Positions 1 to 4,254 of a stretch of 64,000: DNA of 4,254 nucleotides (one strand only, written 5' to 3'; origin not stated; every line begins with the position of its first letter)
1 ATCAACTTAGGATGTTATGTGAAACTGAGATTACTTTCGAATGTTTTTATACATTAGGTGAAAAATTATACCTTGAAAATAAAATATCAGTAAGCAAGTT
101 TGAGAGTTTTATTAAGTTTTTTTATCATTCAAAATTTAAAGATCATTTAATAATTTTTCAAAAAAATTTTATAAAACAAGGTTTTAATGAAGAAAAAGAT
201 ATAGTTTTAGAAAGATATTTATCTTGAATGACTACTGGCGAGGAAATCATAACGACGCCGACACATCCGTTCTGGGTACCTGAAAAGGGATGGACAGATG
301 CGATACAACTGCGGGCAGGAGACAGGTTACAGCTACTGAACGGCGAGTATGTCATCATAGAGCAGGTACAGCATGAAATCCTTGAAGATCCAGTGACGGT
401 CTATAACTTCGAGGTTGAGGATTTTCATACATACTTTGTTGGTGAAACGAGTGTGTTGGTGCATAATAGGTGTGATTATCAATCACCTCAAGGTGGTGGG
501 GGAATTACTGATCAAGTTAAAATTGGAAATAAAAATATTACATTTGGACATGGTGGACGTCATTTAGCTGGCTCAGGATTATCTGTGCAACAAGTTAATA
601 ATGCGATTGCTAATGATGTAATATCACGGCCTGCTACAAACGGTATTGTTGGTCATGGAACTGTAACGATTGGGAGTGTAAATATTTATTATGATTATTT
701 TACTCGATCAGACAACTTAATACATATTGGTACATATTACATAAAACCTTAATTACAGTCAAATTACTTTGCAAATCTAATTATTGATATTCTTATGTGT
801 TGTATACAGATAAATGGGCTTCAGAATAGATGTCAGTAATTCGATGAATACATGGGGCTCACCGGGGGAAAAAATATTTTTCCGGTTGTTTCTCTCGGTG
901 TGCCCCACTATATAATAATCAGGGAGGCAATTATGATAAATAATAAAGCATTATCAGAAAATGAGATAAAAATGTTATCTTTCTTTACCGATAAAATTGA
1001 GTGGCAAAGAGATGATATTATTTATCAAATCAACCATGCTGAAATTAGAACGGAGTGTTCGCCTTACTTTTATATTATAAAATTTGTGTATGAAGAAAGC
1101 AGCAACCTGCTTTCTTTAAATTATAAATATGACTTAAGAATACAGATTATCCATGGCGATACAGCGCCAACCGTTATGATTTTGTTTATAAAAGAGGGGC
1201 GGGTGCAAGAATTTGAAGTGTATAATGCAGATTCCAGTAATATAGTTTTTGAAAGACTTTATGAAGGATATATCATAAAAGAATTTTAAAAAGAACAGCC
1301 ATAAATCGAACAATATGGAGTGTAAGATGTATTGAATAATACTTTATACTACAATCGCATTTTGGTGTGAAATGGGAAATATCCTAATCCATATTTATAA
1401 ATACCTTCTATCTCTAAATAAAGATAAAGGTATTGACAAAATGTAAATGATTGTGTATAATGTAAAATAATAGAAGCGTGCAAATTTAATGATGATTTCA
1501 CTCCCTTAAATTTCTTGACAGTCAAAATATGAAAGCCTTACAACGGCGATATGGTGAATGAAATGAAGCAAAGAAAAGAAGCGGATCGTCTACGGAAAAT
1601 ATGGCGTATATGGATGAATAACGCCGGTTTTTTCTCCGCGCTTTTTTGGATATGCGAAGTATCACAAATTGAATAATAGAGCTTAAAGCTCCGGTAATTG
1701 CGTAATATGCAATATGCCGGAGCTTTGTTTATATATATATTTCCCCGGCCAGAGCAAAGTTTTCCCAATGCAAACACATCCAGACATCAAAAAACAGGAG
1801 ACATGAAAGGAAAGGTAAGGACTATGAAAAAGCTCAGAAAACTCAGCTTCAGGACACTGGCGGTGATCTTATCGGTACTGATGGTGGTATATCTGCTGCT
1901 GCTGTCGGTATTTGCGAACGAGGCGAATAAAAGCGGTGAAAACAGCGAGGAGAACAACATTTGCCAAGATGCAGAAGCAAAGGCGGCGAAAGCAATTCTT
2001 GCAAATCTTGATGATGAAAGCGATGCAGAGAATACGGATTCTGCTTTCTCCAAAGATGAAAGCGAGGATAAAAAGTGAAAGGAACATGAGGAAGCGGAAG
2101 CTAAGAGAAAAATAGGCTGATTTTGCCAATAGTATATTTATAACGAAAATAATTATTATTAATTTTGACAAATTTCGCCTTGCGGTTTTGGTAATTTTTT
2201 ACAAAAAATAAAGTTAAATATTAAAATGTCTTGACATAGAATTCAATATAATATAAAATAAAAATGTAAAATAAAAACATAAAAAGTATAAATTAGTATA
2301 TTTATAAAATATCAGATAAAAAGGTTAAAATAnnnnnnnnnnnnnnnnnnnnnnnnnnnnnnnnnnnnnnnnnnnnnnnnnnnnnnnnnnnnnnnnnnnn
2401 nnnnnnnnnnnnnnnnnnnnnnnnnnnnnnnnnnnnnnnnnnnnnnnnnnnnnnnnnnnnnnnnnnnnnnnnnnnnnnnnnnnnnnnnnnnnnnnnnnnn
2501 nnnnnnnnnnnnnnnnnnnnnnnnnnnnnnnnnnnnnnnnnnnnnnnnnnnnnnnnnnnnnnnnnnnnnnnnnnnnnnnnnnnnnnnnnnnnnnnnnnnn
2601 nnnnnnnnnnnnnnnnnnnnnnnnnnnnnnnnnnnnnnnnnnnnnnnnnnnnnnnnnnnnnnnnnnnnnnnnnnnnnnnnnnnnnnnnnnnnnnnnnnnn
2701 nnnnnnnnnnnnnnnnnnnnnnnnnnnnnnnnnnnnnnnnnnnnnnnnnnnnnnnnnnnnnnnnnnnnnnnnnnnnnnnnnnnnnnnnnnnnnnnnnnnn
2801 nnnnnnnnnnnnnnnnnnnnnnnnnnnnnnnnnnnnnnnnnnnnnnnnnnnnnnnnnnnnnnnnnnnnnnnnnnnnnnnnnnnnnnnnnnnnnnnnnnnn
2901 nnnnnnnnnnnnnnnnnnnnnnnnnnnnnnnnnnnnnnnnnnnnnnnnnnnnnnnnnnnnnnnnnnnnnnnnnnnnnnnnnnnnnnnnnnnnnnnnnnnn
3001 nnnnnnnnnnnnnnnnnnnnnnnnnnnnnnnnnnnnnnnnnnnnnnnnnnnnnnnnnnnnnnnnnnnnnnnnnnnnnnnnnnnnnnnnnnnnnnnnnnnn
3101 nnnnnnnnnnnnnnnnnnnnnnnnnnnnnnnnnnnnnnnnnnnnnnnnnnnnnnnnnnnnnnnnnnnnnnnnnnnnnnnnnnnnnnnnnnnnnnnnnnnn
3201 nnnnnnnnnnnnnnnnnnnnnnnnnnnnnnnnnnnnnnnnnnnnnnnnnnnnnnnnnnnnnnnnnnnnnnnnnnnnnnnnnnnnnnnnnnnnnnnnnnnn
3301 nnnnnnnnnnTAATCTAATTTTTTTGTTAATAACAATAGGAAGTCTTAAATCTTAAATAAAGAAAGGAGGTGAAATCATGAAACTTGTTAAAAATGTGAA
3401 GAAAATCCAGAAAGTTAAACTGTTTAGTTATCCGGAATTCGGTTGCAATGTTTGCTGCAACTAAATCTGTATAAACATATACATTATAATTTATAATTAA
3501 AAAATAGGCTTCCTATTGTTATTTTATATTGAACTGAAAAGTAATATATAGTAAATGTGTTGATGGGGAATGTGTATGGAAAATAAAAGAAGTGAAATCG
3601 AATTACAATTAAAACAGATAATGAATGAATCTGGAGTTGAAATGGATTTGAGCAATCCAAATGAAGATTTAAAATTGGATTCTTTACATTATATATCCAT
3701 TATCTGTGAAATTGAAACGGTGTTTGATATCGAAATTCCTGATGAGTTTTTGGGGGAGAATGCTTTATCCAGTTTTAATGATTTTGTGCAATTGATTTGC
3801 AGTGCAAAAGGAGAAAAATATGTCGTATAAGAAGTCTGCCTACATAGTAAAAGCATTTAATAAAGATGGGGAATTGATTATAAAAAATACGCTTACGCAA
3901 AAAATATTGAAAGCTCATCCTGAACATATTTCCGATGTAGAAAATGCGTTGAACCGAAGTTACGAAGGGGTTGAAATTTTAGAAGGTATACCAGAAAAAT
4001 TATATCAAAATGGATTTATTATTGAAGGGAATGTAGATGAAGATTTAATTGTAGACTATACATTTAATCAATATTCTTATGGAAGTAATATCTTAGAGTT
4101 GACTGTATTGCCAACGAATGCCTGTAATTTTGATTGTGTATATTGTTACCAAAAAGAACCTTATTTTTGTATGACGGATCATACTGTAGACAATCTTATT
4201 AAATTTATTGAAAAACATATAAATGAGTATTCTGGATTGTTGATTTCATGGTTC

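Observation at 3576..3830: Acyl-carrier-protein-like gene embedded in a RiPP operon and translationally coupled to the rSAM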

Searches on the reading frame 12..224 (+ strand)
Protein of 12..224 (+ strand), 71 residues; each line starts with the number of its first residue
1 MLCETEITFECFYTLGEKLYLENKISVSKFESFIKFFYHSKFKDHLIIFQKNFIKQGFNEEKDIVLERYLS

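Call 94: search_protein_families(library=pfam, proteins=[window:12-224:+], max_evalue=0.1)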
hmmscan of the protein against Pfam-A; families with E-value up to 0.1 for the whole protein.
window:12-224:+ (71 aa): 1 family
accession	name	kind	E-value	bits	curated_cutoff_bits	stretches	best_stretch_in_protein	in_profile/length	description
PF05632.16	DUF792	-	0.016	15.5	25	1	16-60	84-128/184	Borrelia burgdorferi protein of unknown function (DUF792)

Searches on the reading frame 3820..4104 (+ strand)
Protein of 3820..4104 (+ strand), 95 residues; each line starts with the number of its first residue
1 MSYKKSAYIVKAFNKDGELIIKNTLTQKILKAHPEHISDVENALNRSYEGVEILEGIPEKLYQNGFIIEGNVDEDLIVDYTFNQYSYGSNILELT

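Call 94: search_protein_families(library=pfam, proteins=[window:3820-4104:+], max_evalue=0.1)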
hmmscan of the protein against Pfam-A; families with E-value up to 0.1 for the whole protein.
window:3820-4104:+ (95 aa): 0 families
